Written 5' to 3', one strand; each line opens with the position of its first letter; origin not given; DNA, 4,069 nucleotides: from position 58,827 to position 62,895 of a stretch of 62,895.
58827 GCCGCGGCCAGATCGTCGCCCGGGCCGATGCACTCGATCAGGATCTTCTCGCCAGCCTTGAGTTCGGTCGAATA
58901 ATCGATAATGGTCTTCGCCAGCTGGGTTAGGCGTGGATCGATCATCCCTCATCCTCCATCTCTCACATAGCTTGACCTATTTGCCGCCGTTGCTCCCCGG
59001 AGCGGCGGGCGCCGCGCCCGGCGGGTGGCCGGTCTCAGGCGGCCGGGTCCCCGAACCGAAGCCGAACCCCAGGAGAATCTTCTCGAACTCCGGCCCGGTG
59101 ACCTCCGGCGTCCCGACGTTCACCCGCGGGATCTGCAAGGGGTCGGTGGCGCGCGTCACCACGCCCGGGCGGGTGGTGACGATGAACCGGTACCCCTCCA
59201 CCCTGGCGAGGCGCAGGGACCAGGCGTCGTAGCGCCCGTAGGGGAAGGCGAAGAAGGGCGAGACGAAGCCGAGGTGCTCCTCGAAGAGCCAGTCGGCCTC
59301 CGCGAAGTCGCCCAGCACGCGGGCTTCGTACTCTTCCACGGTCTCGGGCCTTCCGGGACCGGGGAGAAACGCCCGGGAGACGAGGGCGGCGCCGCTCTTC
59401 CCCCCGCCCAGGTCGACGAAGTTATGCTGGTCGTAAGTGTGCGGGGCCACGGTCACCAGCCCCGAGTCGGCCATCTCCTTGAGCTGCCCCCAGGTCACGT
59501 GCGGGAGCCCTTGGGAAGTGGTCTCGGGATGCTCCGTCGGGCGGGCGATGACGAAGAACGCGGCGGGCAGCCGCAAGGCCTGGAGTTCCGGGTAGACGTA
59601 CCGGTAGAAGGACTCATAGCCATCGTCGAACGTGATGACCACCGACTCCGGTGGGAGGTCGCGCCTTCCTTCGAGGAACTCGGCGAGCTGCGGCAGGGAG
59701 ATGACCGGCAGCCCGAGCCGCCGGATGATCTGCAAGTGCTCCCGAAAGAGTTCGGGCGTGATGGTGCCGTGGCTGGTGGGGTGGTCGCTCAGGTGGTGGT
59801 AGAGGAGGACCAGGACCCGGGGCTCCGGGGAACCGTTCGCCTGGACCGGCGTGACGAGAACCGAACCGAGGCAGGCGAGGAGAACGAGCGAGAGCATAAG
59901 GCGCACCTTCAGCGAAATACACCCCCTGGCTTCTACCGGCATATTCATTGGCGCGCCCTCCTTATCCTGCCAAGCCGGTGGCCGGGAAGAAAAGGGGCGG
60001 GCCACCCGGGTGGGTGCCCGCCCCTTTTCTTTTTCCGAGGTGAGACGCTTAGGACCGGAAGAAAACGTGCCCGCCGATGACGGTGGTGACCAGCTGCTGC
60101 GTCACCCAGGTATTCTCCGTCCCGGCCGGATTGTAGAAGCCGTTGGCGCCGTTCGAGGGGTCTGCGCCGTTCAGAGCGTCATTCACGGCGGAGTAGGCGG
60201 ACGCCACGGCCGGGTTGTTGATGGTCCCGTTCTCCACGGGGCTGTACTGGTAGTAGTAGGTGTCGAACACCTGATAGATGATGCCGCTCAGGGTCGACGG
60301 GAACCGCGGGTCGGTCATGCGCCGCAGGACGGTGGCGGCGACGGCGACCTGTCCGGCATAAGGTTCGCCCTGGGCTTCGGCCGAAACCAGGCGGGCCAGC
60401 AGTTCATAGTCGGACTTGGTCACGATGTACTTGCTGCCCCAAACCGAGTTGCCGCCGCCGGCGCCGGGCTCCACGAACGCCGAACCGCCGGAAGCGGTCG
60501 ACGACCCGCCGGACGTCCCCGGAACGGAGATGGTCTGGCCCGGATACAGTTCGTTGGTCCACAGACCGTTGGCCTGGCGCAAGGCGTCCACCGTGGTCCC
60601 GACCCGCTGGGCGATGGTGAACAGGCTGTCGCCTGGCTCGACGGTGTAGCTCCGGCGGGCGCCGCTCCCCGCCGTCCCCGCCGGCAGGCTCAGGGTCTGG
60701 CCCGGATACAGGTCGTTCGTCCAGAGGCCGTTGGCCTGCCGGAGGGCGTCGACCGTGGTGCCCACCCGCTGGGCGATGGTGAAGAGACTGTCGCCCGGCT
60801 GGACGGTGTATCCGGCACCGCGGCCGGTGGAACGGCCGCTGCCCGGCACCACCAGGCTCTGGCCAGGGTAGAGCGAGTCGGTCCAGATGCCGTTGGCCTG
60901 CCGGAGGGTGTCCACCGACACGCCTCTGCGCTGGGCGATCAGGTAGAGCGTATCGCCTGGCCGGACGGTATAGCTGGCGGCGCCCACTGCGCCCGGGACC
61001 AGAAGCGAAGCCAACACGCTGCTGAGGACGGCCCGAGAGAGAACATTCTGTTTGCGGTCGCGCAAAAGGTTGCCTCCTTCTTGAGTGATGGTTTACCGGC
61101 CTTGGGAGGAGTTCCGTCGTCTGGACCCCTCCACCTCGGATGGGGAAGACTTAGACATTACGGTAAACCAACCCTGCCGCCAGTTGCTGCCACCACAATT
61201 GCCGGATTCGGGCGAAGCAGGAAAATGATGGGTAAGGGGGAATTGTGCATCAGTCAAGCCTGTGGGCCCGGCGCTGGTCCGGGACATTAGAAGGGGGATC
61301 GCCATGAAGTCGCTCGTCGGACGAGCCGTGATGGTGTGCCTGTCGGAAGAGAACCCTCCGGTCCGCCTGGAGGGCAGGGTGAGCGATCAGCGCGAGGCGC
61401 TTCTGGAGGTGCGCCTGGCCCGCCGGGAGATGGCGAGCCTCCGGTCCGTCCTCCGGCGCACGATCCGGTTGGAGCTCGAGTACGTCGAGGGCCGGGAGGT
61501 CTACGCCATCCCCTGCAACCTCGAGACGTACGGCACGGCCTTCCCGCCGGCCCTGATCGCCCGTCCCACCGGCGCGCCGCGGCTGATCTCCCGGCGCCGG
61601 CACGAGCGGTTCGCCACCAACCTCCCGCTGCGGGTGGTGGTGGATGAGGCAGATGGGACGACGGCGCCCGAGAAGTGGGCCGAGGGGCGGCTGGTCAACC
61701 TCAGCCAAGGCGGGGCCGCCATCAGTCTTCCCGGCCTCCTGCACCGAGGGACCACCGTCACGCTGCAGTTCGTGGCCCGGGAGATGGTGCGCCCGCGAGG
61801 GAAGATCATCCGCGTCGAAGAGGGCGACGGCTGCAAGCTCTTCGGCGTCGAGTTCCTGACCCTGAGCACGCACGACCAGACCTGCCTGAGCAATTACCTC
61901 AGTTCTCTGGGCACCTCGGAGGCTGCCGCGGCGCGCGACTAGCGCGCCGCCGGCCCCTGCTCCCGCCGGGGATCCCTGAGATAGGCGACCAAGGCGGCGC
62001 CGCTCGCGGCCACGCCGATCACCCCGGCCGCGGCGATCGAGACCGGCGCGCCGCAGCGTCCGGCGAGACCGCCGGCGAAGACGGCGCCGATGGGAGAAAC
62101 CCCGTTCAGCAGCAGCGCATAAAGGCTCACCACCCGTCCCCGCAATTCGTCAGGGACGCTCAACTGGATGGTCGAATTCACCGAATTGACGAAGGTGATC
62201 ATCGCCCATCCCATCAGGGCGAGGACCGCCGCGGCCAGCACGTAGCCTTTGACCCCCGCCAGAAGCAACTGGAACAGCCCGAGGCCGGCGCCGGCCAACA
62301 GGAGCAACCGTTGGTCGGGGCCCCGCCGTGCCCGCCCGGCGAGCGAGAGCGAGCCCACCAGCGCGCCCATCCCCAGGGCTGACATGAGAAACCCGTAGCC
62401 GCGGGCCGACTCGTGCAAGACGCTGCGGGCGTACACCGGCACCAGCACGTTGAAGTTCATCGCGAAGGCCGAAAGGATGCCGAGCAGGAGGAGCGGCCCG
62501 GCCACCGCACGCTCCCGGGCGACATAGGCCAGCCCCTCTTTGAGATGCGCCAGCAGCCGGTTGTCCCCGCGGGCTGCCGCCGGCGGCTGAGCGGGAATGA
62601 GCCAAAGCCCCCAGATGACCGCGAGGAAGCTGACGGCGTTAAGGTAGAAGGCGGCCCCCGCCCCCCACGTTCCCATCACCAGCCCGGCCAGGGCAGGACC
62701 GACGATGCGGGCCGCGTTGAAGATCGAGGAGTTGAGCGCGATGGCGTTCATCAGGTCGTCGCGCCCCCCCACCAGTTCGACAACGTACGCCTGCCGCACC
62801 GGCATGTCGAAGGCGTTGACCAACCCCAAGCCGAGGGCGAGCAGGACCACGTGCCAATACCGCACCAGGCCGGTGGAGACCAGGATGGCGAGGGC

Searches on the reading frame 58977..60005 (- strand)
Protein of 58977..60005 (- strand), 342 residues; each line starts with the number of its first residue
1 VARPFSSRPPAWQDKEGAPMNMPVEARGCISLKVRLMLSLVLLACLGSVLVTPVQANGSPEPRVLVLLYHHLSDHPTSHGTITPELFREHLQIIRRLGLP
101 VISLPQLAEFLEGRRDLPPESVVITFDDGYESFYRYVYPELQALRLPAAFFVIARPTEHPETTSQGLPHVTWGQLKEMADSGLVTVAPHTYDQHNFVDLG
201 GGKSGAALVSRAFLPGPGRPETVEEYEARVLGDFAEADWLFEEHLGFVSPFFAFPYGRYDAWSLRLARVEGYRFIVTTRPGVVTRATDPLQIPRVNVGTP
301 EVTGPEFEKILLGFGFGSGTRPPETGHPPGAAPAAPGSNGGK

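Call 87: search_protein_families(library=pfam, proteins=[window:58977-60005:-], max_evalue=0.00001)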
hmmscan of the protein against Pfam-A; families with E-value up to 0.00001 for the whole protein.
window:58977-60005:- (342 aa): 1 family
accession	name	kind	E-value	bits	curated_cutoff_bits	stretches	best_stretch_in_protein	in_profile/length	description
PF01522.26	Polysacc_deac_1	-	1.7e-19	70.5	23.1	1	116-274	3-123/124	Polysaccharide deacetylase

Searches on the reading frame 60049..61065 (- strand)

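Call 53: search_protein_families(library=pfam, proteins=[window:60049-61065:-], max_evalue=0.001)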
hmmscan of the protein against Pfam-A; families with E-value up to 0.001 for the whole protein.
window:60049-61065:- (338 aa): 7 families
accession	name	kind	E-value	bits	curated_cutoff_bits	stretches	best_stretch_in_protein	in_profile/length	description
PF01476.26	LysM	-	6.3e-55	183.3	20.9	3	86-128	1-43/43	LysM domain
PF07486.17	Hydrolase_2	-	3.8e-25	88.9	27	1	233-336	1-100/100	Cell Wall Hydrolase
PF23473.1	LysM3_LYK4_5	-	6.7e-18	65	29.3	2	31-74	4-47/48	LYK4/5 LysM3 domain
PF23472.1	LysM2_CERK1_LYK3_4_5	-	8.6e-16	58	27.4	1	138-182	6-54/56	LYK3/4/5 LysM2 domain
PF23577.1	LysM_RLK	-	3.5e-07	30.6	27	0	32-56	3-27/44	LysM domain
PF22310.2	NMB0315_dom_I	-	5.1e-06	27.2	27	0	141-183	7-54/83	NMB0315-like, domain I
PF23446.1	LysM1_NFP_LYK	-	5.7e-05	24.3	36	0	146-182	16-54/60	NFP/LYK LysM1 domain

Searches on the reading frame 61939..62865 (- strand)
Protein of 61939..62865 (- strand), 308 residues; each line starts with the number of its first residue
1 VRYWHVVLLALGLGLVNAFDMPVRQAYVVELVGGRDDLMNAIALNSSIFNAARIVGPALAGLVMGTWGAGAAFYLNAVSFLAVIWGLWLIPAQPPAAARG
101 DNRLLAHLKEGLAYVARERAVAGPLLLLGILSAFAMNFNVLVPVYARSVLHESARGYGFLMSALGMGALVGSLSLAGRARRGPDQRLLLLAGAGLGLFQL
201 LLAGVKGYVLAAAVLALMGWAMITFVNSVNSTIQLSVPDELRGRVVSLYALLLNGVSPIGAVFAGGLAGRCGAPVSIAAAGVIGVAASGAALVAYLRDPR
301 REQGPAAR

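Call 87: search_protein_families(library=pfam, proteins=[window:61939-62865:-], max_evalue=0.00001)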
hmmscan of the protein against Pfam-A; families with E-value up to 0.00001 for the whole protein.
window:61939-62865:- (308 aa): 2 families
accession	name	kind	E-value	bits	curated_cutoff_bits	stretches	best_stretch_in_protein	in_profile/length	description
PF05977.19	MFS_3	-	1e-40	140.1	27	1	4-291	104-390/524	Transmembrane secretion effector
PF07690.21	MFS_1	-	2.8e-24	86.1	33.4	1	3-257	85-343/347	Major Facilitator Superfamily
